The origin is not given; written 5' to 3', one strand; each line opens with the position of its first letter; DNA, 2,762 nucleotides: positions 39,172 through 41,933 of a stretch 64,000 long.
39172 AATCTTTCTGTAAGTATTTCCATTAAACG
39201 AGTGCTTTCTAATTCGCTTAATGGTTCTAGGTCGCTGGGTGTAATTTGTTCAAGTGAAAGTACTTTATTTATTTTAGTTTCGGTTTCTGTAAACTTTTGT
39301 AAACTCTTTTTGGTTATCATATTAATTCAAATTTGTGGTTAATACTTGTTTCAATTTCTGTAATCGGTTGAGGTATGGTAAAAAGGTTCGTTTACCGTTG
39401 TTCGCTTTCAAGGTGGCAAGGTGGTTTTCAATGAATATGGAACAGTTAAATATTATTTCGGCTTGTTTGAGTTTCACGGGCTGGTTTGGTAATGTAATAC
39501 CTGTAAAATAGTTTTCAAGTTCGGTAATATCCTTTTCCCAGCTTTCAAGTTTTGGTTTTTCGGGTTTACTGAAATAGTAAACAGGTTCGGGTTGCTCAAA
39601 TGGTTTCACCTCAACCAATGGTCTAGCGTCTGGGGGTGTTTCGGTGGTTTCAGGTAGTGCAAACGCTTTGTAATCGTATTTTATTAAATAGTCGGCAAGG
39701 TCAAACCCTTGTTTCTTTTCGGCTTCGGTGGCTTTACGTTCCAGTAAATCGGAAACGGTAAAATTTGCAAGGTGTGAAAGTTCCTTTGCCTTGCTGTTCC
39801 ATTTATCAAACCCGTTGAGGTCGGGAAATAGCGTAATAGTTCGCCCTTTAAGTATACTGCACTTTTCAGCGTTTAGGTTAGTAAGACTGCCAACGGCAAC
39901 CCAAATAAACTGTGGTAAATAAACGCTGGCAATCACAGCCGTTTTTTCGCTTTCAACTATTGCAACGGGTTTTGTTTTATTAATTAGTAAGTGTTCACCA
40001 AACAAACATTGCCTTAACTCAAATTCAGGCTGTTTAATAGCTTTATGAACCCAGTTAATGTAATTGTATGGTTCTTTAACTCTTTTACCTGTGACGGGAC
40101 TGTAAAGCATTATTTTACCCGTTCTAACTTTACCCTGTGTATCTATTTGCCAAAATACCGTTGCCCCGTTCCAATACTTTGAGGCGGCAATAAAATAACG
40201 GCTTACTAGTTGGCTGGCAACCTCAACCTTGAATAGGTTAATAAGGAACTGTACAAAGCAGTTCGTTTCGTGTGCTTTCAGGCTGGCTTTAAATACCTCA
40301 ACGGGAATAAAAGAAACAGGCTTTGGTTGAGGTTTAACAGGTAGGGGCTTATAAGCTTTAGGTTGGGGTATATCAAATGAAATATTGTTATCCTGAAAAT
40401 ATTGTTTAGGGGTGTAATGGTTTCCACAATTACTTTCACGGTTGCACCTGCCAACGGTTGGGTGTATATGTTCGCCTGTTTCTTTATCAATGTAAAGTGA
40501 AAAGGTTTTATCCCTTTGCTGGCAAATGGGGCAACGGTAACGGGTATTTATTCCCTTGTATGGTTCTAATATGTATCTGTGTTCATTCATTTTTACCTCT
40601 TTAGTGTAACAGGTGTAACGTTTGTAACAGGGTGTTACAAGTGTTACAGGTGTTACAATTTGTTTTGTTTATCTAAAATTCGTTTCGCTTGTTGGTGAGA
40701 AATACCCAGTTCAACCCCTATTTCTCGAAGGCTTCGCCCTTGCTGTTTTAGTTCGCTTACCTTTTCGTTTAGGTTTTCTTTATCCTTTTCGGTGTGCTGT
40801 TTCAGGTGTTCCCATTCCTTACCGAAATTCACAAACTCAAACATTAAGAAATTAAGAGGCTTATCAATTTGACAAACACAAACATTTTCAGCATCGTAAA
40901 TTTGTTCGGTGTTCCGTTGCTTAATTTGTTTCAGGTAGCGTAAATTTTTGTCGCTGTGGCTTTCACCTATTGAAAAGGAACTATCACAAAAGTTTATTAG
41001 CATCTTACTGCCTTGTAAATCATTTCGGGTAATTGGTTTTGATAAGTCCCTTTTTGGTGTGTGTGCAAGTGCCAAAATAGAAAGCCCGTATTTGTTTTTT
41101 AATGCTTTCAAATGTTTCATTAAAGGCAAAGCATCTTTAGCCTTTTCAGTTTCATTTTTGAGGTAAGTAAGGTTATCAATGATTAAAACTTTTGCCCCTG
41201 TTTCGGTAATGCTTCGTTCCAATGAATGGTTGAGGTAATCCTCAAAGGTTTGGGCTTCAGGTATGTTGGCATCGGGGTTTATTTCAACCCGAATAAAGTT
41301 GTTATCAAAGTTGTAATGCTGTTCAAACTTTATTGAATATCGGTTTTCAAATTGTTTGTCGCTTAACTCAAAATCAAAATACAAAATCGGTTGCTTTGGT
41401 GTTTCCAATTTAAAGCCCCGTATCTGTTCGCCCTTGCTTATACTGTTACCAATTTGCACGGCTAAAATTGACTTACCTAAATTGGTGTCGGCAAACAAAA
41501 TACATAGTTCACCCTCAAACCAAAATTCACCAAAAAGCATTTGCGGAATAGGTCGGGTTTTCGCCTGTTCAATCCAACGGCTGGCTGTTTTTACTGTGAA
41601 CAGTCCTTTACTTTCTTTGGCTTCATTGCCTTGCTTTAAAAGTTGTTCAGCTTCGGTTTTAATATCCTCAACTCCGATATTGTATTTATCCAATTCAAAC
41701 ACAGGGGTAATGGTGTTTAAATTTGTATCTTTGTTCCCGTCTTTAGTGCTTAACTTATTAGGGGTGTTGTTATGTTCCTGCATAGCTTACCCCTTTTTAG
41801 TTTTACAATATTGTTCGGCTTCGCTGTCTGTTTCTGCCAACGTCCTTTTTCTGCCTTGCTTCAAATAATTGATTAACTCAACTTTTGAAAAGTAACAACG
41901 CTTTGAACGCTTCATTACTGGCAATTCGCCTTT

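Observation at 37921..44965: Candidate Bacteroidota phage satellite: 7-kb int/xis/helicase/ori/primase/TerS-like element at mnmE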

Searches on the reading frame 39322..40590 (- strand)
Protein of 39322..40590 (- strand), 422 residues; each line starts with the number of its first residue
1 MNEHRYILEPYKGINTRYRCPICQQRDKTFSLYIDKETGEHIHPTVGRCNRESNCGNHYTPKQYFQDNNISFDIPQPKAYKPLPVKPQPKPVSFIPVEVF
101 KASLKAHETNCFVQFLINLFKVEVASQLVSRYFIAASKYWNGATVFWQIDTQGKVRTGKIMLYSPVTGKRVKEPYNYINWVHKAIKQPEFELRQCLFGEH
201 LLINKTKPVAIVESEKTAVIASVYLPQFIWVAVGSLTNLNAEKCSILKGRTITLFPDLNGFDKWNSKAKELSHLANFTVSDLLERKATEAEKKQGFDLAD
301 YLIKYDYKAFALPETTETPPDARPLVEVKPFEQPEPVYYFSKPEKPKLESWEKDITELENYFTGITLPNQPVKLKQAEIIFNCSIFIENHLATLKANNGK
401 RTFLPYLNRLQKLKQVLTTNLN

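Call 7: search_protein_families(library=pfam, proteins=[window:39322-40590:-], max_evalue=0.1)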
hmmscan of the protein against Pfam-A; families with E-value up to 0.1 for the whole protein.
window:39322-40590:- (422 aa): 3 families
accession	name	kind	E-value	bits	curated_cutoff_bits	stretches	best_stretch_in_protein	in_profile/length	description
PF19898.4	DUF6371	-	3.5e-64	215.6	27.7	1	110-258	1-150/150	Domain of unknown function (DUF6371)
PF21957.2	Zn_ribbon_16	-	2.5e-25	88.6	27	1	4-69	1-64/65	Zinc beta-ribbon finger, putative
PF22292.1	DUF6965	-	2.6e-20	72.6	25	1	354-417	2-64/66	Domain of unknown function (DUF6965)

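Call 8: search_protein_families(library=phrogs, proteins=[window:39322-40590:-], max_evalue=0.1)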
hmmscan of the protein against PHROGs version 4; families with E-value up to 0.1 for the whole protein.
window:39322-40590:- (422 aa): 2 families
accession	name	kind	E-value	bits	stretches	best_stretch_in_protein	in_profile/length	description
phrog_31779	-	unknown function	3.8e-09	37.7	1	356-419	11-74/76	-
phrog_47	-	DNA, RNA and nucleotide metabolism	0.00086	18.9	1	10-67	45-94/947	DNA primase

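Call 9: search_protein_families(library=ncbifam, proteins=[window:39322-40590:-], max_evalue=0.1)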
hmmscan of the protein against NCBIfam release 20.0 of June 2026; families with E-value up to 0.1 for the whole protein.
window:39322-40590:- (422 aa): 1 family
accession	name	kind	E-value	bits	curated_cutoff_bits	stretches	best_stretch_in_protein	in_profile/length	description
NF040506.1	PG0870_Nterm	domain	1e-20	73.6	50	1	6-63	1-56/56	PG0870-related protein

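Call 46: search_dna_similar(query=window:39322-40590:-, collection=plasmids, mode=protein, max_evalue=0.00001, max_rows=15)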
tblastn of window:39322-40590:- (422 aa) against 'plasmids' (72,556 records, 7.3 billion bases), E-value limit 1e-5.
Records with a match: 11; places in all: 13; records where one place covers at least 80% of the query: 0.
Best place of each record, by identity: <60% 11.
By first word of the organism name: Bacteroides 9; Phocaeicola 1; Butyricimonas 1.
By predicted mobility (MOB-suite, as given by PLSDB): non-mobilizable 7; conjugative 4.
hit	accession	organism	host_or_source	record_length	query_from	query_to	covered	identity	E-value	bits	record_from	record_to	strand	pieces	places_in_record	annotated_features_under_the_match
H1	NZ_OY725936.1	Bacteroides finegoldii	-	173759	1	328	78%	44.1%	1e-83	286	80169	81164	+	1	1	DUF6371 domain-containing protein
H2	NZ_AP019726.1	Bacteroides uniformis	Homo sapiens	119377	1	328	78%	43.5%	1e-82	283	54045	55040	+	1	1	DUF6371 domain-containing protein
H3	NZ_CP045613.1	Bacteroides xylanisolvens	Homo sapiens,Abscess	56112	1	327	77%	41.1%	3e-69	244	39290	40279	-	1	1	DUF6371 domain-containing protein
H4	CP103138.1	Bacteroides fragilis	Homo sapiens,cell culture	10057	6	303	71%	39.9%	1e-61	223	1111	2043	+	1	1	DUF6371 domain-containing protein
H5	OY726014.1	Phocaeicola massiliensis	-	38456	6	303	71%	39.9%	1e-61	223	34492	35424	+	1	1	none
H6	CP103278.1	Bacteroides fragilis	Homo sapiens,cell culture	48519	6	303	71%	39.9%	1e-61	223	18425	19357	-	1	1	DUF6371 domain-containing protein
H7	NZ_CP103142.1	Bacteroides faecis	Homo sapiens,cell culture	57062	6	303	71%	39.9%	1e-61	223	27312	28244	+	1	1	DUF6371 domain-containing protein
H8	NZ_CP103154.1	Bacteroides thetaiotaomicron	Homo sapiens,cell culture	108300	6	293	68%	40.2%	9e-59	214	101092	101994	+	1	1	none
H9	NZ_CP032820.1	Butyricimonas faecalis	Homo sapiens,stool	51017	6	303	71%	38.7%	9e-62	223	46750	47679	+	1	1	DUF6371 domain-containing protein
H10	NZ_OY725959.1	Bacteroides finegoldii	-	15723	57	303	59%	37.4%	4e-44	172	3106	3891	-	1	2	none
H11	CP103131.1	Bacteroides ovatus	Homo sapiens,cell culture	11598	6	182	42%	38.0%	2e-23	110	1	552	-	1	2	PG0870-related protein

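Call 47: search_dna_similar(query=window:39322-40590:-, collection=phages, mode=protein, max_evalue=0.00001, max_rows=15)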
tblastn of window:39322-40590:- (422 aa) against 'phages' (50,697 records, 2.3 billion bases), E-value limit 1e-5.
Records with a match: 6; places in all: 6; records where one place covers at least 80% of the query: 1.
Best place of each record, by identity: <60% 6.
By first word of the organism name: Bacteriophage 5; phage 1.
By host as written in the record: - 6.
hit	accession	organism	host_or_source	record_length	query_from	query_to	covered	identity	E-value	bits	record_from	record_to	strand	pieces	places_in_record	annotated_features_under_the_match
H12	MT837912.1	Bacteriophage sp.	human fecal samples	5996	1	338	80%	45.2%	5e-87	294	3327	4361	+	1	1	record has no annotation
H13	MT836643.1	Bacteriophage sp.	human fecal samples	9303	1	327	77%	39.7%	4e-67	237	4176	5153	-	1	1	record has no annotation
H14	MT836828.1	Bacteriophage sp.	human fecal samples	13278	1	320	76%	38.8%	2e-64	229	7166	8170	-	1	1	record has no annotation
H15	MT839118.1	Bacteriophage sp.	human fecal samples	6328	6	303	71%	39.9%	4e-62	223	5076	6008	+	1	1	record has no annotation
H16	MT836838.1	Bacteriophage sp.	human fecal samples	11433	6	303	71%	39.8%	8e-65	230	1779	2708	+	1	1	record has no annotation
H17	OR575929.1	phage csAssE-Sib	human gut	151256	20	303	67%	32.5%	4e-31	132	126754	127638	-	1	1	DNA primase/helicase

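Call 49: get_annotated_region(hit=H12, flank=6000)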
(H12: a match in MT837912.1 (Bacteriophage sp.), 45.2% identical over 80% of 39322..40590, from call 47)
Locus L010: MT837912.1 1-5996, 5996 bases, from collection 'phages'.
description: UNVERIFIED: Bacteriophage sp. clone scaffold_6117 genomic sequence.
organism: Bacteriophage sp. (NCBI taxid 38018)
taxonomy: Viruses
host: -; source: human fecal samples; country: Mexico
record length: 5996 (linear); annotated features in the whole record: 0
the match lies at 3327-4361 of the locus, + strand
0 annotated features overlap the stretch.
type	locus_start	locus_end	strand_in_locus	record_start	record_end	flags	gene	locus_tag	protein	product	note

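Call 50: get_annotated_region(hit=H4, flank=10000)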
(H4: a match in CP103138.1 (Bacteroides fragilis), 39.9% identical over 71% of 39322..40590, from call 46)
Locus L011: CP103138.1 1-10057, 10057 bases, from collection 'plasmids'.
description: Bacteroides fragilis strain BFG-403 plasmid unnamed1, complete sequence
organism: Bacteroides fragilis (NCBI taxid 817)
taxonomy: Bacteria; Bacteroidota; Bacteroidia; Bacteroidales; Bacteroidaceae; Bacteroides; Bacteroides fragilis
host: -; source: Homo sapiens,cell culture; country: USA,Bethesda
typing (MOB-suite, as given by PLSDB): non-mobilizable
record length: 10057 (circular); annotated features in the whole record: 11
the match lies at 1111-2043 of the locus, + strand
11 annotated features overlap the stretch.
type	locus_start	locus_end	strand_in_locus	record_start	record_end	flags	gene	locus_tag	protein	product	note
CDS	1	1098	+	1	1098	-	-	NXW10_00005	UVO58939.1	AAA family ATPase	-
CDS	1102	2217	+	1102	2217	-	-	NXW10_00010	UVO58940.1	DUF6371 domain-containing protein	-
CDS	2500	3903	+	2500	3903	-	-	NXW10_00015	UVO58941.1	mobilization protein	-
CDS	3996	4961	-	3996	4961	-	-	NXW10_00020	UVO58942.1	CfxA family broad-spectrum class A beta-lactamase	-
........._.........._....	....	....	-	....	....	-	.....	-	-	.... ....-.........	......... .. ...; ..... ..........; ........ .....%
predicted_resistance_gene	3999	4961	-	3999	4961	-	cfxA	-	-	CfxA family broad-spectrum class A beta-lactamase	predicted by amrfinderplus; class BETA-LACTAM; identity 100.0%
CDS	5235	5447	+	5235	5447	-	-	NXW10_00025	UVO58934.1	hypothetical protein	-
CDS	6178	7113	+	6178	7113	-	-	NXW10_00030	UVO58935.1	helix-turn-helix domain-containing protein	-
CDS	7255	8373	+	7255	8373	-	-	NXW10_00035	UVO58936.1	site-specific integrase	-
CDS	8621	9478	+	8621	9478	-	-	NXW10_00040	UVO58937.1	transposase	-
CDS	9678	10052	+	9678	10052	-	-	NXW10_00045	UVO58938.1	excisionase family DNA-binding protein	-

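Call 81: search_protein_families(library=padloc, proteins=[window:39322-40590:-], max_evalue=0.01)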
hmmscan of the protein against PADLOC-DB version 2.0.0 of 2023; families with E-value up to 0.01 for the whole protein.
window:39322-40590:- (422 aa): 0 families

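Call 85: search_solved_structures(query=window:39322-40590:-, max_evalue=1)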
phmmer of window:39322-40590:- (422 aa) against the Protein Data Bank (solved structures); distinct sequences matched with E-value up to 1: 1.
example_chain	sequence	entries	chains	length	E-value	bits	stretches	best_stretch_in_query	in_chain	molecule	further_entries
7jwb_D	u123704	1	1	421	0.3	13.2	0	158-187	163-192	autonomous human heavy chain variable domain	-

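Call 99: find_related_loci(query=A4, collection=viral_contigs, flank=10000)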
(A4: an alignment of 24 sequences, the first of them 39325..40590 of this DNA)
Query A4 (422 aa) in viral_contigs; peptide patterns used: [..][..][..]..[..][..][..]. (x = any residue, [..] = any of these).
148 stretches matched a pattern; 106 encode a relative of the query (tblastn E <= 1e-3); the best 80 are kept; 80 distinct loci.
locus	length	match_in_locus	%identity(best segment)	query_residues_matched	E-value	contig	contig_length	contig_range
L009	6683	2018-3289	86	1-422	0e+0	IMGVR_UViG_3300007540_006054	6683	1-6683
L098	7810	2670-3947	81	1-422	0e+0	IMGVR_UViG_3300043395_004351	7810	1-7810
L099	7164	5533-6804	79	1-417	0e+0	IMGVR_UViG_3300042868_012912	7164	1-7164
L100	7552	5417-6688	66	1-418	0e+0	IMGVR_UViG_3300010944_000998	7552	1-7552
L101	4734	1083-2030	73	1-316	1e-158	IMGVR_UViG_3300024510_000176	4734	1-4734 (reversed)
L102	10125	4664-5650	56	1-332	1e-129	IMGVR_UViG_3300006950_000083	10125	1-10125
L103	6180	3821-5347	61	1-417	4e-129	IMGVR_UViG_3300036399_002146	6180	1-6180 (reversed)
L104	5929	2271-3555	62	1-422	1e-106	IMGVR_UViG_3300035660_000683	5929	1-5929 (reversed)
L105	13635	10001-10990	53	1-346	5e-99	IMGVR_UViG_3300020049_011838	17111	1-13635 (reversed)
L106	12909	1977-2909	52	4-310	1e-98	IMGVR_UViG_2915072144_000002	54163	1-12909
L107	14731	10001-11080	44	1-351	7e-92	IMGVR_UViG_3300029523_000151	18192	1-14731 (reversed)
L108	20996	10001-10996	45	1-328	1e-91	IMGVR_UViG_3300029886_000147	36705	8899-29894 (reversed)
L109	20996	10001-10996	43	1-327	4e-87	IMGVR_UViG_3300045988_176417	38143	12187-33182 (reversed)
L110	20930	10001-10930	46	2-306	4e-87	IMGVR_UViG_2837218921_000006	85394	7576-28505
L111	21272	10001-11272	41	1-414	7e-85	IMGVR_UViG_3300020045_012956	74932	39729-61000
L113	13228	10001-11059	38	1-337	3e-77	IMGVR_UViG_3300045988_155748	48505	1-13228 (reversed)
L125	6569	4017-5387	37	1-422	8e-67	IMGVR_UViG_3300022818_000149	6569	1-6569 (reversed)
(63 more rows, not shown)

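Call 102: search_protein_families(library=pfam, proteins=[L098:3952-4545:+, L098:4588-5175:+, L098:5191-5772:-, L101:2265-2852:+, L103:5655-6020:+, L105:11194-12153:+, L102:6105-7541:+, L113:11273-12646:+, L105:692-1909:+, L125:289-1617:+], max_evalue=0.001)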
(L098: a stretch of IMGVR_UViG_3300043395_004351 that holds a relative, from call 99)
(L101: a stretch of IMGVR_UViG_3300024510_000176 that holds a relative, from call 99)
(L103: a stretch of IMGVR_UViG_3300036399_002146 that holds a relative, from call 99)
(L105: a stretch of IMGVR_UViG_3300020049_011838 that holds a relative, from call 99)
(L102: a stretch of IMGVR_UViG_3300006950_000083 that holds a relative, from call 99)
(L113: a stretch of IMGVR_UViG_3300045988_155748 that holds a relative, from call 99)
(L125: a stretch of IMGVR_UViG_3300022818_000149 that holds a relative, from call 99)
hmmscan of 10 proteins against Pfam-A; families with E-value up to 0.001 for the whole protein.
L098:3952-4545:+ (197 aa): 0 families

L098:4588-5175:+ (195 aa): 0 families

L098:5191-5772:- (193 aa): 1 family
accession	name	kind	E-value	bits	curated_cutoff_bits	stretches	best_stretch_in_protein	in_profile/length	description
PF14730.11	DUF4468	-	2.8e-06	28.1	22.6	1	43-120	4-83/92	Domain of unknown function (DUF4468) with TBP-like fold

L101:2265-2852:+ (195 aa): 0 families

L103:5655-6020:+ (121 aa): 0 families

L105:11194-12153:+ (319 aa): 0 families

L102:6105-7541:+ (478 aa): 0 families

L113:11273-12646:+ (457 aa): 1 family
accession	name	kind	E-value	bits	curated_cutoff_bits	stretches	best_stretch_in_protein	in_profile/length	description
PF01076.25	Mob_Pre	-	9.1e-25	88.1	25.5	1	6-216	4-195/196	Plasmid recombination enzyme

L105:692-1909:+ (405 aa): 0 families

L125:289-1617:+ (442 aa): 2 families
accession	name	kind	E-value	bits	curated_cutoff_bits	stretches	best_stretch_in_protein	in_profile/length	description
PF00589.27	Phage_integrase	-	2.5e-10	40.9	27.1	1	251-431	2-170/172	Phage integrase family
PF13102.12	Phage_int_SAM_5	-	1.2e-09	38.9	22.3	1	119-237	2-94/98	Phage integrase SAM-like domain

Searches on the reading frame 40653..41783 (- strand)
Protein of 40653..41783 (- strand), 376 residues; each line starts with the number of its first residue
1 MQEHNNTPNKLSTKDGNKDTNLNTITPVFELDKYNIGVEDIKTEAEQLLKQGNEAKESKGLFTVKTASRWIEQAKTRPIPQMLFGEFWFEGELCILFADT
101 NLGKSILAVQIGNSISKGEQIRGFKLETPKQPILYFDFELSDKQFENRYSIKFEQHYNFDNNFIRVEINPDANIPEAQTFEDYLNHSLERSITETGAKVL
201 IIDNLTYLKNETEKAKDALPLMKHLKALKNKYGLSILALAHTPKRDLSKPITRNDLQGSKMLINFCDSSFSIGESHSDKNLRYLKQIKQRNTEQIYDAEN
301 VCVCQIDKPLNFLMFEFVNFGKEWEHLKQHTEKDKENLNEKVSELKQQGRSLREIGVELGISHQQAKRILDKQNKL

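Call 7: search_protein_families(library=pfam, proteins=[window:40653-41783:-], max_evalue=0.1)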
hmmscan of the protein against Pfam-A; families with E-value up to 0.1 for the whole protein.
window:40653-41783:- (376 aa): 9 families
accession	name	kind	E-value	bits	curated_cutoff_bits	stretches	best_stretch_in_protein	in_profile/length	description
PF13481.12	AAA_25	-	2.7e-19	70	27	1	72-245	14-193/195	AAA domain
PF03796.21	DnaB_C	-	0.00045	20.1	27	1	90-241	18-177/255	DnaB-like helicase C terminal domain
PF16836.11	PSY3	-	0.00078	19.5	25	1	195-239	127-169/215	Shu complex component Psy3, DNA-binding description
PF13518.12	HTH_28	-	0.0049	17.4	25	1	341-372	4-35/52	Helix-turn-helix domain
PF06745.19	ATPase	-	0.02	14.7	26.6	1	177-233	100-156/231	KaiC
PF13384.12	HTH_23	-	0.034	14.4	24.6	0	345-372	13-40/50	Homeodomain-like domain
PF13936.12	HTH_38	-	0.075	13.2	27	0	342-363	13-34/44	Helix-turn-helix domain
PF04545.22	Sigma70_r4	-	0.075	13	24.1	0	348-371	19-42/50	Sigma-70, region 4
PF13401.12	AAA_22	-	0.094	13.5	27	0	94-237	8-119/130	AAA domain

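Call 8: search_protein_families(library=phrogs, proteins=[window:40653-41783:-], max_evalue=0.1)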
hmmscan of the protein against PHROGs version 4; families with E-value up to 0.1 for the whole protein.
window:40653-41783:- (376 aa): 21 families
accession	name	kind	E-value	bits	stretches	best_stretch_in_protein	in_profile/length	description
phrog_3123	-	unknown function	8.6e-15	55.3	1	46-281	298-546/583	-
phrog_19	-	DNA, RNA and nucleotide metabolism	9.6e-15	55.5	1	90-293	352-562/621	DnaB-like replicative helicase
phrog_239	-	DNA, RNA and nucleotide metabolism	9.9e-15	55.5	1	90-300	357-593/801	DNA primase/helicase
phrog_906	-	DNA, RNA and nucleotide metabolism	3e-10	40.5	1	52-307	493-742/872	DNA polymerase/primase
phrog_243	-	DNA, RNA and nucleotide metabolism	7.5e-07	29.4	1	175-258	120-210/273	DnaB-like replicative helicase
phrog_6357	-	unknown function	2.1e-06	28.2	1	81-275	21-190/321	-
phrog_1284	-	unknown function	6e-06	26.8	1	64-276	8-225/306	-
phrog_6012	-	DNA, RNA and nucleotide metabolism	9.3e-06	26.1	1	53-248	108-299/447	DNA helicase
phrog_25693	-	unknown function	3.4e-05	23.6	1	47-244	6-211/405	-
phrog_686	-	DNA, RNA and nucleotide metabolism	0.0005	21.3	1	322-373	22-72/76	HTH DNA binding protein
phrog_3910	-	transcription regulation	0.0017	18.4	1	304-374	41-110/356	transcriptional regulator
phrog_3855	-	DNA, RNA and nucleotide metabolism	0.0034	18.8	1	320-368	50-98/115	HTH DNA binding protein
phrog_27475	-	unknown function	0.0044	16.5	0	342-373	10-41/599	-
phrog_8245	-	moron, auxiliary metabolic gene and host takeover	0.012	16.8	1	322-372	78-128/129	HicB-like antitoxin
phrog_7067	-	head and packaging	0.032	15.4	1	336-371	18-53/56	terminase small subunit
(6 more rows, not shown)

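Call 9: search_protein_families(library=ncbifam, proteins=[window:40653-41783:-], max_evalue=0.1)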
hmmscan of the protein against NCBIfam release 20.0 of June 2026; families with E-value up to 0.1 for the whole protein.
window:40653-41783:- (376 aa): 6 families
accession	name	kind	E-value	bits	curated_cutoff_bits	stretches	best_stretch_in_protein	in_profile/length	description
NF040595.1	HTH_Cbp1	equivalog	0.0015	18.5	140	1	336-373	2-39/135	CRISPR DNA repeat-binding protein Cbp1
TIGR02980.1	SigBFG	subfamily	0.016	14.9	234.35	0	176-231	126-182/227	SigB/SigF/SigG family RNA polymerase sigma factor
NF033829.0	plas_excl_MbeD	equivalog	0.032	14.6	60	1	323-354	32-63/69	MbeD family mobilization/exclusion protein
NF038214.1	IS21_help_AAA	equivalog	0.036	13.7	200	0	196-224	151-179/232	IS21-like element helper ATPase IstB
NF002620.0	PRK02277.1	subfamily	0.05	13.3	115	1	333-374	2-43/201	orotate phosphoribosyltransferase-like protein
TIGR02937.1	sigma70-ECF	superfamily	0.053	13.2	42.9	0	342-372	130-156/165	sigma-70 family RNA polymerase sigma factor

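Call 81: search_protein_families(library=padloc, proteins=[window:40653-41783:-], max_evalue=0.01)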
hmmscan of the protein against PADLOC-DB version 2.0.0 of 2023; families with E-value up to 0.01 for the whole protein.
window:40653-41783:- (376 aa): 0 families

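Call 86: search_solved_structures(query=window:40653-41783:-, max_evalue=0.01)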
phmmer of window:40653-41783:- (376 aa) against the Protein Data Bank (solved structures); distinct sequences matched with E-value up to 0.01: 0.
